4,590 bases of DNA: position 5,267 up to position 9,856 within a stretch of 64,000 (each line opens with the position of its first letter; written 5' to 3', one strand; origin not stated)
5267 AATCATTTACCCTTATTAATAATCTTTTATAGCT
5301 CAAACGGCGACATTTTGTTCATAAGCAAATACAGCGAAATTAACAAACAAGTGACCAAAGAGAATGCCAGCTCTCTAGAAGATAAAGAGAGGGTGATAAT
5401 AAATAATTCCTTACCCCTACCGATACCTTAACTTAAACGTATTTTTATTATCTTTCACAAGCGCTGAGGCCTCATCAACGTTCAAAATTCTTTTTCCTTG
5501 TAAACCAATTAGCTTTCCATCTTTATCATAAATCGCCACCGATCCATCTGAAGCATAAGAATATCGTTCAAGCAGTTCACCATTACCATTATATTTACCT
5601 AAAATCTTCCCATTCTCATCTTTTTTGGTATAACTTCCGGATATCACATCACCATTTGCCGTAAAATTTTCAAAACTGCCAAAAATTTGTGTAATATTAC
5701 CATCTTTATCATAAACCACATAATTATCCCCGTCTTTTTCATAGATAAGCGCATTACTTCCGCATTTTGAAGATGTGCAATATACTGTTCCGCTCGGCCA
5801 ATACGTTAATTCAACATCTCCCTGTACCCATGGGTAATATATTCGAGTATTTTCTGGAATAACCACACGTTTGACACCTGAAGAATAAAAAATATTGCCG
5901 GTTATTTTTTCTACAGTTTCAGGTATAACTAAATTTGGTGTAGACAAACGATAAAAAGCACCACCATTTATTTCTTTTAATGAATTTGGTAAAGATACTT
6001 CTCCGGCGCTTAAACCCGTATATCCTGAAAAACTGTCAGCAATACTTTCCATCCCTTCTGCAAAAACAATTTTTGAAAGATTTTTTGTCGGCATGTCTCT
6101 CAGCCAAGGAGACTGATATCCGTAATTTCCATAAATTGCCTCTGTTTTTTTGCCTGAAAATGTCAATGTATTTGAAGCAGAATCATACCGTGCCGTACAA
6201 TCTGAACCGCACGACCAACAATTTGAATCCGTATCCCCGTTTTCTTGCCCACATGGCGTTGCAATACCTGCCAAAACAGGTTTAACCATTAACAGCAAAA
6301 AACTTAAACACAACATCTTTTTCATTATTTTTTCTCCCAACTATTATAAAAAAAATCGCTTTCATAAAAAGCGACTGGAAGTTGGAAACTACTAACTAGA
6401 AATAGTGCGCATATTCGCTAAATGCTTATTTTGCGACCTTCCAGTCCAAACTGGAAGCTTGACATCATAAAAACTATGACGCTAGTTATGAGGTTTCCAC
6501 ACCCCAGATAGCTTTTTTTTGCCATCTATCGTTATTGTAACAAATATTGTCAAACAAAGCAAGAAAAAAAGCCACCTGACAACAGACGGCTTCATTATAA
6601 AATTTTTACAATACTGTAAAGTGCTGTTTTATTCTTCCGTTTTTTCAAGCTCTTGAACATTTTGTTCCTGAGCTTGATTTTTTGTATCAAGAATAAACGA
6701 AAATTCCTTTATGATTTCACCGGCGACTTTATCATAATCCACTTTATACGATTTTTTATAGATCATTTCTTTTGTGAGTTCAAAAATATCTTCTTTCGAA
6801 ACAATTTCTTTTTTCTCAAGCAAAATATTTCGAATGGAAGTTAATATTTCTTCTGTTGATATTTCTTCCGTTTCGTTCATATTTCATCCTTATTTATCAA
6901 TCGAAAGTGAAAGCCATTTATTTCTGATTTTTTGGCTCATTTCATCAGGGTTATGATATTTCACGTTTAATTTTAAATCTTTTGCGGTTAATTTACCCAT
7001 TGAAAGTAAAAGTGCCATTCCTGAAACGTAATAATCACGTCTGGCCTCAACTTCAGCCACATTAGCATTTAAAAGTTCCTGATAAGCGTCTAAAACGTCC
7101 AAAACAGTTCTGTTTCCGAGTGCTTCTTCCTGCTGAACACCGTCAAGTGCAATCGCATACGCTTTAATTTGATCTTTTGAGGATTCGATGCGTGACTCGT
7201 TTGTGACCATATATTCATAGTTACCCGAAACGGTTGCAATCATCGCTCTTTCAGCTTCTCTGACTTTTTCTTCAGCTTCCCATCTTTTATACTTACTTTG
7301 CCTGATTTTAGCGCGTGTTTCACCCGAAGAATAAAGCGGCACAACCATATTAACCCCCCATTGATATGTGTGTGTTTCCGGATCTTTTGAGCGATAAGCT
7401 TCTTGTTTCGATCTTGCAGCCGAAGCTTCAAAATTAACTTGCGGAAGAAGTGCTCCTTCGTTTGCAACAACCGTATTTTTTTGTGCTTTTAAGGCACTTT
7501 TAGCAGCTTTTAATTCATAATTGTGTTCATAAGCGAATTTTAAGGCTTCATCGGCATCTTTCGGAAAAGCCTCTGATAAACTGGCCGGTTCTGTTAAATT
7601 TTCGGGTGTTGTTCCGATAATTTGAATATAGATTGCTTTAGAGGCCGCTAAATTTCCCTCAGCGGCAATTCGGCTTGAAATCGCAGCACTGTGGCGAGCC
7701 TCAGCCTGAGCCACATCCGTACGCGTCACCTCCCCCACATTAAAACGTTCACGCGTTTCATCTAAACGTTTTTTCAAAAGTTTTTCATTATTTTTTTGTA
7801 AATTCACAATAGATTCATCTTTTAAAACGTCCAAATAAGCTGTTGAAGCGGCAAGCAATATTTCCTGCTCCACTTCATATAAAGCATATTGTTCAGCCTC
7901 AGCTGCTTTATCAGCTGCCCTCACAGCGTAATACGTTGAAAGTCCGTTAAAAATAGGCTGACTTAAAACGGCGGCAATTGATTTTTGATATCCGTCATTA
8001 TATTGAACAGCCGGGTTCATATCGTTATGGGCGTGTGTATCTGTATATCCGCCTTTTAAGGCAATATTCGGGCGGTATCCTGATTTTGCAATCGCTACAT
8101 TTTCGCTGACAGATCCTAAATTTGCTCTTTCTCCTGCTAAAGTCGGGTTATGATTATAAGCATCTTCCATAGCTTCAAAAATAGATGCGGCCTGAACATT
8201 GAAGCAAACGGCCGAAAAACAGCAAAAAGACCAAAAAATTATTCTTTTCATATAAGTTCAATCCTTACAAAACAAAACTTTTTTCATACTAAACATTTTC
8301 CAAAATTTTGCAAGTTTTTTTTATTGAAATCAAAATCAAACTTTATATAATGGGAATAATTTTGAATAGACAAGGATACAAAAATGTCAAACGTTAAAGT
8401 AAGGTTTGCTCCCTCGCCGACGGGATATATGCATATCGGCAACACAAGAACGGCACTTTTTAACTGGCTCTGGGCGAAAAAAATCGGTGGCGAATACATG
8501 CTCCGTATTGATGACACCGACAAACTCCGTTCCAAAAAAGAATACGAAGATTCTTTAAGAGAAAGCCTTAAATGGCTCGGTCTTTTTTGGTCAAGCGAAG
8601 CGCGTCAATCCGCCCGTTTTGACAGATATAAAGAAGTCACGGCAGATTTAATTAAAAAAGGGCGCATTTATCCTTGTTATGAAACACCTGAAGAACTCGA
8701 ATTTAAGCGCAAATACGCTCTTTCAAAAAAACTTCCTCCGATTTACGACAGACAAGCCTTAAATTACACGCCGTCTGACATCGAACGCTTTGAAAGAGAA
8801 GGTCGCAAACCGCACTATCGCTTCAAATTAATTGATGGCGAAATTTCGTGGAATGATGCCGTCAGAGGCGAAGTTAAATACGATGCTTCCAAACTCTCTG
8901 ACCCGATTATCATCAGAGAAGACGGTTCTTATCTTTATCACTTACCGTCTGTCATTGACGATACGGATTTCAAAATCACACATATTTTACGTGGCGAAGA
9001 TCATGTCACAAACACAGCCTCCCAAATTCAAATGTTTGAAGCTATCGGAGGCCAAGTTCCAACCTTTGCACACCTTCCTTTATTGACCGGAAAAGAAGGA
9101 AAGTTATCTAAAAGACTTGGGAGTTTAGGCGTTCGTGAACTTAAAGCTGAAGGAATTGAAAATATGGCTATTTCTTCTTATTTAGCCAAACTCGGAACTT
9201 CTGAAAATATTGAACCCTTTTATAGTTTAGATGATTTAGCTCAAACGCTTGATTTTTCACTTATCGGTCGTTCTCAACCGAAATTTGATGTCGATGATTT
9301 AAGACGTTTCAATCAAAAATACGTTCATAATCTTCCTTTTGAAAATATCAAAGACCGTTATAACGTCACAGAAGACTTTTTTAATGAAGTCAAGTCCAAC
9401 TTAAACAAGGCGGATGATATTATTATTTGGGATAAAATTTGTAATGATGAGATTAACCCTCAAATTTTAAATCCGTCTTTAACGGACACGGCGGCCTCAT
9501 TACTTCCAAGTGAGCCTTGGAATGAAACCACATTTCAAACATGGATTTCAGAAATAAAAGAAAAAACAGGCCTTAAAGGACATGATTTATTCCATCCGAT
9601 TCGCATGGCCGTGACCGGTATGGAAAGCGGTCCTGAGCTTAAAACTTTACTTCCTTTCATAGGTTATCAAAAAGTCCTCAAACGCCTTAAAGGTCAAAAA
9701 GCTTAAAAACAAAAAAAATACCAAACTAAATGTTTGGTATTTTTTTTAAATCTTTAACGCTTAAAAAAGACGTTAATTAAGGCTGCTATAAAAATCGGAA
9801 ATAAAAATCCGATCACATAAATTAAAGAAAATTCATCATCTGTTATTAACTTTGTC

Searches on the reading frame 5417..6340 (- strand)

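Call 72: search_protein_families(library=pfam, proteins=[window:5417-6340:-], max_evalue=0.0001)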
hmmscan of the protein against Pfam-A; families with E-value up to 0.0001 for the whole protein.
window:5417-6340:- (307 aa): 1 family
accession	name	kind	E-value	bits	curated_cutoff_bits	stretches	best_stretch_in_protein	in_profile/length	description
PF13306.12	LRR_5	-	7.3e-10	39.3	27.7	1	87-166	12-91/127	BspA type Leucine rich repeat region (6 copies)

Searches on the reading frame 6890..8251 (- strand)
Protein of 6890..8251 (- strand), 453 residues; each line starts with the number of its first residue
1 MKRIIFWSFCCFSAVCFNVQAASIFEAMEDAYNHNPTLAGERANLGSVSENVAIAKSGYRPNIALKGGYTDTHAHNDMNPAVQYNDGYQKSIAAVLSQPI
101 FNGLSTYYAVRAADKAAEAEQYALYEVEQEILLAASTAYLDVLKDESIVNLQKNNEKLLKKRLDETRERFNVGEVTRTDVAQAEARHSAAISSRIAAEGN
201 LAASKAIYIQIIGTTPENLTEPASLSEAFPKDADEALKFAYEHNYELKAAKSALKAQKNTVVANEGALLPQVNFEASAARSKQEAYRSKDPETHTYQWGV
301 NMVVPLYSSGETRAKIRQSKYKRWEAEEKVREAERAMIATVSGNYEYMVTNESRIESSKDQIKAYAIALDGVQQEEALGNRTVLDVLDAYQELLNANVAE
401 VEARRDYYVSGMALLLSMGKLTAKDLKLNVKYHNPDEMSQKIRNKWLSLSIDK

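Call 72: search_protein_families(library=pfam, proteins=[window:6890-8251:-], max_evalue=0.0001)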
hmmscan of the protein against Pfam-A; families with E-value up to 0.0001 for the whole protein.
window:6890-8251:- (453 aa): 1 family
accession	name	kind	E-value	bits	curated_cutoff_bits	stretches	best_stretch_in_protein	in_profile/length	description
PF02321.23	OEP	-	1.5e-51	175.3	22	2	26-212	3-186/187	Outer membrane efflux protein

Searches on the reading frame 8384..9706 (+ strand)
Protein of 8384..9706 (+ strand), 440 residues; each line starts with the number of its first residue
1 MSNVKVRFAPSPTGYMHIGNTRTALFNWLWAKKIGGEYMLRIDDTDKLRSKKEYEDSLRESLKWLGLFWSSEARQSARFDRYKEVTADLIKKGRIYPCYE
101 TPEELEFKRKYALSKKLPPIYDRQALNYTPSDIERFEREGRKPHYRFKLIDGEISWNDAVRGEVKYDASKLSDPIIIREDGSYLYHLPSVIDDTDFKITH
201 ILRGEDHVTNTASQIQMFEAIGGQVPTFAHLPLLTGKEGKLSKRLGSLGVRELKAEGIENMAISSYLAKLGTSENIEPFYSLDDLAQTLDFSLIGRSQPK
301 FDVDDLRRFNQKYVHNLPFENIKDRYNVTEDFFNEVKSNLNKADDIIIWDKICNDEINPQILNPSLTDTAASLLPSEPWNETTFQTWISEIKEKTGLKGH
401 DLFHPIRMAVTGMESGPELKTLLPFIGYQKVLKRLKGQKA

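Call 72: search_protein_families(library=pfam, proteins=[window:8384-9706:+], max_evalue=0.0001)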
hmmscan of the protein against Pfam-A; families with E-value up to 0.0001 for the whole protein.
window:8384-9706:+ (440 aa): 2 families
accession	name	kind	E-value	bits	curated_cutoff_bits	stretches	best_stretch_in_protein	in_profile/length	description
PF00749.27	tRNA-synt_1c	-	5.2e-76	256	23.4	1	4-307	2-313/314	tRNA synthetases class I (E and Q), catalytic domain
PF19269.4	Anticodon_2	-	3.4e-13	50.6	23.6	1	310-436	12-138/141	Anticodon binding domain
